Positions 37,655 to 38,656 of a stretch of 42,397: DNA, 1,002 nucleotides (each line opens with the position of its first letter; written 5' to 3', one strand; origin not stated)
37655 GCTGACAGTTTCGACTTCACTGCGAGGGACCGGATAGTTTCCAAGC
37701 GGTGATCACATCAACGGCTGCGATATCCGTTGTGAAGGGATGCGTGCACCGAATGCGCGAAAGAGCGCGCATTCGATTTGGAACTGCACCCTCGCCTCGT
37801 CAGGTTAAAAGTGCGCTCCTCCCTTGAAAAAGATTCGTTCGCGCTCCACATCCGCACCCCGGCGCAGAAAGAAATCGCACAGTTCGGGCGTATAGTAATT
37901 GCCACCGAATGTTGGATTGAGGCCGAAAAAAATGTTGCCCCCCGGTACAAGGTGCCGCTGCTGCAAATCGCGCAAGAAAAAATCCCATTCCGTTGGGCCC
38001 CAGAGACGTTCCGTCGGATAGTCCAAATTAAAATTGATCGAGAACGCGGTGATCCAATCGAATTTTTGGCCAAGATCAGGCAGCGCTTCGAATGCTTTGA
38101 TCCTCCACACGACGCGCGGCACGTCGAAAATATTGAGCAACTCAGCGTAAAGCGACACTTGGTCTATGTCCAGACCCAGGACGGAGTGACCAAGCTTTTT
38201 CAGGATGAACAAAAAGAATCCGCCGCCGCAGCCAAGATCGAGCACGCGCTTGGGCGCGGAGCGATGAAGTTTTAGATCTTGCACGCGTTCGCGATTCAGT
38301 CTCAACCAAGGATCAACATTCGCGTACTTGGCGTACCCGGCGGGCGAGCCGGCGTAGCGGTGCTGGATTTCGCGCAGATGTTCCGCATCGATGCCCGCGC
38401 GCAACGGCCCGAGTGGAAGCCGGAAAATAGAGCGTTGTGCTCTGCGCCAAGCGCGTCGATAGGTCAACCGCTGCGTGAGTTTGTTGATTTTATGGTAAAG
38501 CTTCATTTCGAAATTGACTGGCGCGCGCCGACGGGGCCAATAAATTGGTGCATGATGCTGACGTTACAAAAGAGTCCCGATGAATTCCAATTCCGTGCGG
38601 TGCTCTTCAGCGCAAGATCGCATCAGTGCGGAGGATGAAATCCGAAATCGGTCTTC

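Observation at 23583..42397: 19-kb island dense in GT-C-like glycosyltransferases: candidate uncharacterised periplasmic glycosylation system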

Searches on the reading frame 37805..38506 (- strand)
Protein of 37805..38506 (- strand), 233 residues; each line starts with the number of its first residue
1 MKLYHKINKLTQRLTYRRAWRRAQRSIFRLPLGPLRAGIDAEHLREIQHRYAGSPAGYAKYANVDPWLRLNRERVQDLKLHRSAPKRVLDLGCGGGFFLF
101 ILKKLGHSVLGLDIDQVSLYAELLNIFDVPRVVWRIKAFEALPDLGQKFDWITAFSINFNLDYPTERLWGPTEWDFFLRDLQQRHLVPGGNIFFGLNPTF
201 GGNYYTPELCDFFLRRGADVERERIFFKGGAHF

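Call 4: search_protein_families(library=pfam, proteins=[window:37805-38506:-], max_evalue=0.01)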
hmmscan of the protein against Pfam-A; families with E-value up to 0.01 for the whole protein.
window:37805-38506:- (233 aa): 5 families
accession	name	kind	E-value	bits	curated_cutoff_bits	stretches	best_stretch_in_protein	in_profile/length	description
PF13649.12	Methyltransf_25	-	1.2e-07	32.7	27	1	88-158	1-75/97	Methyltransferase domain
PF13489.12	Methyltransf_23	-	8.6e-07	29.3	27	1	70-156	8-89/164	Methyltransferase domain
PF08242.18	Methyltransf_12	-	2.2e-06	28.7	30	1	89-190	1-96/98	Methyltransferase domain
PF08241.18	Methyltransf_11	-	2.3e-06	28.6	21.2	1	89-164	1-76/95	Methyltransferase domain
PF13847.12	Methyltransf_31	-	4.8e-06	26.7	27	1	86-155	5-81/145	Methyltransferase domain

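Call 5: search_protein_families(library=ncbifam, proteins=[window:37805-38506:-], max_evalue=0.01)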
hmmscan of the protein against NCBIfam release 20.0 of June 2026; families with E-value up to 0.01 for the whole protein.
window:37805-38506:- (233 aa): 17 families
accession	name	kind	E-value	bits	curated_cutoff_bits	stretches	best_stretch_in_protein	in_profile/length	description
NF008992.0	PRK12335.1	equivalog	2.7e-06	26.7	303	1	81-154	119-192/289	SAM-dependent methyltransferase TehB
TIGR01983.1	UbiG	equivalog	6.6e-06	25.6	102.95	1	81-157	46-125/228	bifunctional 2-polyprenyl-6-hydroxyphenol methylase/3-demethylubiquinol 3-O-methyltransferase UbiG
NF041820.1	daptide_MTase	equivalog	3e-05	23.6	175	1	78-116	30-68/243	daptide-type RiPP biosynthesis methyltransferase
TIGR04290.1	meth_Rta_06860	hypoth_equivalog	4.5e-05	23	300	1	85-164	50-131/226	TIGR04290 family methyltransferase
NF045667.1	MTase_DVU1556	equivalog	0.00018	21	155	1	82-119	20-58/213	DVU_1556 family methyltransferase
NF043040.1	corrin_prot_MT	hypoth_equivalog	0.0003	20.3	180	1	84-117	41-74/216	corrinoid protein-associated methyltransferase CpaM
NF011650.0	PRK15068.1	equivalog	0.00079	18.4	209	1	84-157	122-199/324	tRNA 5-methoxyuridine(34)/uridine 5-oxyacetic acid(34) synthase CmoB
TIGR00452.1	TIGR00452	equivalog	0.00093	18.1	275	1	80-155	113-191/316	tRNA 5-methoxyuridine(34)/uridine 5-oxyacetic acid(34) synthase CmoB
NF001786.0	PRK00517.2-4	equivalog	0.001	18.2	327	1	82-125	141-184/277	50S ribosomal protein L11 methyltransferase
NF011529.0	PRK14968.1-3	equivalog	0.0016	17.9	162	1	82-119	32-69/198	putative methyltransferase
NF047649.1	MTase_UXPK_star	exception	0.0022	17.1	460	1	87-161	80-158/283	methyltransferase/UXPK-star double selenoprotein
NF001790.0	PRK00517.3-3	equivalog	0.0028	17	269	1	75-118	113-157/262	50S ribosomal protein L11 methyltransferase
TIGR00406.1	prmA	equivalog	0.0033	16.9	183.15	1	84-126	159-202/288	50S ribosomal protein L11 methyltransferase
TIGR02072.1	BioC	equivalog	0.0043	16.9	184.95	1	78-120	27-72/244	malonyl-ACP O-methyltransferase BioC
TIGR02021.1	BchM-ChlM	equivalog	0.0065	15.9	158.9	1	84-116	54-86/218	magnesium protoporphyrin IX methyltransferase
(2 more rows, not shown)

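Call 16: find_encoding_contigs(protein=window:37805-38506:-, flank=10000, max_places=6)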
Protein window:37805-38506:- (233 aa): 19 contigs read that carry it; 6 places shown.
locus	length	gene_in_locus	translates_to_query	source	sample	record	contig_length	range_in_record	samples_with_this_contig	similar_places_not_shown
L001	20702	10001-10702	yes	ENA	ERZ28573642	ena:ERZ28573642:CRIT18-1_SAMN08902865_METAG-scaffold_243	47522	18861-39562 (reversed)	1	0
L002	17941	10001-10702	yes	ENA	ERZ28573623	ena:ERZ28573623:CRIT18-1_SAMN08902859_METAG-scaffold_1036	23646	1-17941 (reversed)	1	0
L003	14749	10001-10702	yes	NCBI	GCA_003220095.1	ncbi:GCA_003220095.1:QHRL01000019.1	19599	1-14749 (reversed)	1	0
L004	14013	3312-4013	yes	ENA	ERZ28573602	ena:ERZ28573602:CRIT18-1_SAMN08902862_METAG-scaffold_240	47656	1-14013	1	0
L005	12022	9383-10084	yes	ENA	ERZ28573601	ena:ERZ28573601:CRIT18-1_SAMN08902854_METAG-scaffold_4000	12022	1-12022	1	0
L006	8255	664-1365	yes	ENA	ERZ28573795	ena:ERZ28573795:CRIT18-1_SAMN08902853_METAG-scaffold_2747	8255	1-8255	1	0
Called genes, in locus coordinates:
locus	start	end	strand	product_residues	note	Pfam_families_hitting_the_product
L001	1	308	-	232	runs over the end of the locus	PF01487:DHquinase_I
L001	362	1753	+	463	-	PF13727:CoA_binding_3 (faint), PF02397:Bac_transf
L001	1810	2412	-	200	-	PF00677:Lum_binding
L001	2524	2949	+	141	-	-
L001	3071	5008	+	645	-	PF13432:TPR_16 (weak), PF13414:TPR_11 (weak), PF23914:TPR_CcmH_CycH (weak), PF00515:TPR_1 (weak), PF13432:TPR_16, PF13432:TPR_16, PF13414:TPR_11, PF00515:TPR_1, +16 more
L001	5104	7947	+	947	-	PF07690:MFS_1 (faint), PF01564:Spermine_synth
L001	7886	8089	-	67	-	-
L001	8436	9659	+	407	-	PF09913:DUF2142 (weak)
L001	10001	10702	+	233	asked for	PF13489:Methyltransf_23 (weak), PF13649:Methyltransf_25 (weak), PF13847:Methyltransf_31 (weak), PF08241:Methyltransf_11 (weak), PF08242:Methyltransf_12 (weak)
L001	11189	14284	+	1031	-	PF07715:Plug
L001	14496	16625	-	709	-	PF13231:PMT_2 (weak), PF13424:TPR_12, PF00515:TPR_1 (weak), PF13414:TPR_11 (weak), PF13424:TPR_12 (weak), PF13414:TPR_11 (weak), PF13414:TPR_11, PF13432:TPR_16, +11 more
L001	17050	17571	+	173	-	-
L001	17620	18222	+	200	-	-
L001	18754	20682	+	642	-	PF13432:TPR_16 (weak), PF00515:TPR_1, PF07719:TPR_2 (weak), PF13414:TPR_11, PF14559:TPR_19, PF13432:TPR_16, PF13432:TPR_16, PF14559:TPR_19, +19 more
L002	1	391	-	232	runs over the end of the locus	PF01487:DHquinase_I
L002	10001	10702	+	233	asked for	PF13489:Methyltransf_23 (weak), PF13649:Methyltransf_25 (weak), PF13847:Methyltransf_31 (weak), PF08241:Methyltransf_11 (weak), PF08242:Methyltransf_12 (weak)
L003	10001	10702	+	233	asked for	PF13489:Methyltransf_23 (weak), PF13649:Methyltransf_25 (weak), PF13847:Methyltransf_31 (weak), PF08241:Methyltransf_11 (weak), PF08242:Methyltransf_12 (weak)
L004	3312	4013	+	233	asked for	PF13489:Methyltransf_23 (weak), PF13649:Methyltransf_25 (weak), PF13847:Methyltransf_31 (weak), PF08241:Methyltransf_11 (weak), PF08242:Methyltransf_12 (weak)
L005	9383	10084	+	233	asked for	PF13489:Methyltransf_23 (weak), PF13649:Methyltransf_25 (weak), PF13847:Methyltransf_31 (weak), PF08241:Methyltransf_11 (weak), PF08242:Methyltransf_12 (weak)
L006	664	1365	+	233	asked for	PF13489:Methyltransf_23 (weak), PF13649:Methyltransf_25 (weak), PF13847:Methyltransf_31 (weak), PF08241:Methyltransf_11 (weak), PF08242:Methyltransf_12 (weak)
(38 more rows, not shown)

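Call 29: search_protein_families(library=pfam, proteins=[L001:3071-5008:+], max_evalue=0.01)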
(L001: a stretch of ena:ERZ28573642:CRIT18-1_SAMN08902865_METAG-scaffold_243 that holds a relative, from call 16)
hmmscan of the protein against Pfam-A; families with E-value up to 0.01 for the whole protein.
L001:3071-5008:+ (645 aa): 21 families
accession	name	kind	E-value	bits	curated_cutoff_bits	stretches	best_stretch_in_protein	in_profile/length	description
PF13414.12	TPR_11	-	8.3e-37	125.1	26.8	5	562-602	1-41/42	TPR repeat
PF07719.23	TPR_2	-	6.8e-33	110.5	27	4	453-485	1-33/34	Tetratricopeptide repeat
PF00515.34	TPR_1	-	2.9e-28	96.9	27.8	3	589-622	1-34/34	Tetratricopeptide repeat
PF13432.12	TPR_16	-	8.3e-26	90.5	32.7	4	457-521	1-65/65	Tetratricopeptide repeat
PF13181.12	TPR_8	-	3.7e-24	83.2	25.7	3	556-587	2-33/34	Tetratricopeptide repeat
PF13431.12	TPR_17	-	2e-21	74.8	24.4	1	577-608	1-32/34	Tetratricopeptide repeat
PF14559.12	TPR_19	-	7.2e-20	71.5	25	4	463-525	1-63/68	Tetratricopeptide repeat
PF13428.12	TPR_14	-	5.3e-19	67.2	23.5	2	490-528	4-42/44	Tetratricopeptide repeat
PF13424.12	TPR_12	-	2.2e-14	53.8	30.1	3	557-620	12-76/77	Tetratricopeptide repeat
PF24575.1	TPR_Slam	-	3.9e-10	40.5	35.2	2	520-577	46-103/104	Surface lipoprotein assembly modifier, N-terminal TPR repeats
PF23914.1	TPR_CcmH_CycH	-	2.5e-09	37.6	42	1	449-554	46-154/158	Cytochrome c-type biogenesis protein H TPR domain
PF13174.12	TPR_6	-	3.7e-07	30.8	26.3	0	490-520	3-33/33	Tetratricopeptide repeat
PF13374.12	TPR_10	-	1.3e-06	28.7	27.5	1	589-617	2-30/42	Tetratricopeptide repeat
PF14561.12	TPR_20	-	1.4e-06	28.9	25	1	539-612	6-81/90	Tetratricopeptide repeat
PF13176.12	TPR_7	-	2.5e-05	24.4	27.9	0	557-587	1-33/36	Tetratricopeptide repeat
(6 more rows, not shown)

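Call 66: search_protein_families(library=pfam, proteins=[L001:5104-7947:+, L001:362-1753:+], max_evalue=0.01)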
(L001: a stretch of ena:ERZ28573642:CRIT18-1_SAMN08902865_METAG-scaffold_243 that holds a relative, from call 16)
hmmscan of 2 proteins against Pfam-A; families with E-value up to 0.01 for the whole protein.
L001:5104-7947:+ (947 aa): 2 families
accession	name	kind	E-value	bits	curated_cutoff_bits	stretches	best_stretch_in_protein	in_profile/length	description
PF01564.23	Spermine_synth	-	1.1e-11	45.1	22.9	1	516-670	3-155/186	Spermine/spermidine synthase domain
PF07690.21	MFS_1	-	1.8e-07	30.8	33.4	2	27-384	19-347/347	Major Facilitator Superfamily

L001:362-1753:+ (463 aa): 3 families
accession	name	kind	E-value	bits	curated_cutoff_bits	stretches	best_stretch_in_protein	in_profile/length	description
PF02397.22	Bac_transf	-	2.6e-64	216.5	27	1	268-457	1-178/179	Bacterial sugar transferase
PF13727.12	CoA_binding_3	-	2.9e-05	24.6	25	1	69-226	3-169/175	CoA-binding domain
PF03419.18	Peptidase_U4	-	0.0013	18.6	28.4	1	77-146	78-146/284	Sporulation factor SpoIIGA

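Call 67: search_protein_families(library=ncbifam, proteins=[L001:362-1753:+, L001:5104-7947:+], max_evalue=0.001)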
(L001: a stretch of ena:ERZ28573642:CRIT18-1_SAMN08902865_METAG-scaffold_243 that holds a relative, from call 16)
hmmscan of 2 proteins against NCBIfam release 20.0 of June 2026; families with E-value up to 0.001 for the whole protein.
L001:362-1753:+ (463 aa): 10 families
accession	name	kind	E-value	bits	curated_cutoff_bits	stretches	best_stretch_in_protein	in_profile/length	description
TIGR03025.1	EPS_sugtrans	subfamily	3.2e-110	369.4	295.55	1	15-463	1-445/445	exopolysaccharide biosynthesis polyprenyl glycosylphosphotransferase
TIGR03023.1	WcaJ_sugtrans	equivalog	2.4e-90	304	410.75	1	16-462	2-452/453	undecaprenyl-phosphate glucose phosphotransferase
NF041877.1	EPS_EpsZ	equivalog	5.1e-79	266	800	1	192-462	188-458/459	exopolysaccharide biosynthesis polyisoprenyl-phosphate hexose-1-phosphate transferase EpsZ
TIGR03022.1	WbaP_sugtrans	subfamily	2.4e-68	231.5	403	1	17-462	5-455/456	undecaprenyl-phosphate galactose phosphotransferase WbaP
TIGR03013.1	EpsB_2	subfamily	1.5e-50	172.6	393.35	1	18-463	4-443/443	TIGR03013 family XrtA/PEP-CTERM system glycosyltransferase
NF052601.1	undeca_RfbP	equivalog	1.5e-49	168.5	330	1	266-458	43-237/244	undecaprenyl-phosphate galactose phosphotransferase family protein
NF007518.0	PRK10124.1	equivalog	5.3e-42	144.1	684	1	64-453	61-454/464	undecaprenyl-phosphate glucose phosphotransferase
NF011751.0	PRK15204.1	equivalog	3.1e-40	138.2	907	1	267-462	279-475/476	undecaprenyl-phosphate galactose phosphotransferase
NF050817.1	PolSacchBiosHfsE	equivalog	2.3e-34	119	750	1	264-457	268-460/467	polysaccharide biosynthesis protein HfsE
NF045514.1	glycotran_HepC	equivalog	3.8e-24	85.2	140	1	263-393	112-217/220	heterocyst development glycosyltransferase HepC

L001:5104-7947:+ (947 aa): 5 families
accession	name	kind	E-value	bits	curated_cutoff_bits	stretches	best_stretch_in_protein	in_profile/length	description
NF002956.0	PRK03612.1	equivalog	4.1e-29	101.4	472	2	515-643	283-413/522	polyamine aminopropyltransferase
NF037959.1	MFS_SpdSyn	subfamily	1.4e-28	99.9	40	3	239-428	2-191/480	fused MFS/spermidine synthase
NF002010.0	PRK00811.1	equivalog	5.1e-17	62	260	1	508-674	55-220/287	polyamine aminopropyltransferase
TIGR00417.1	speE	equivalog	4.3e-15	55.7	249.55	1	509-674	50-213/271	spermidine synthase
NF002435.0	PRK01581.1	equivalog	4.6e-09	35.8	537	1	534-642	153-263/374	polyamine aminopropyltransferase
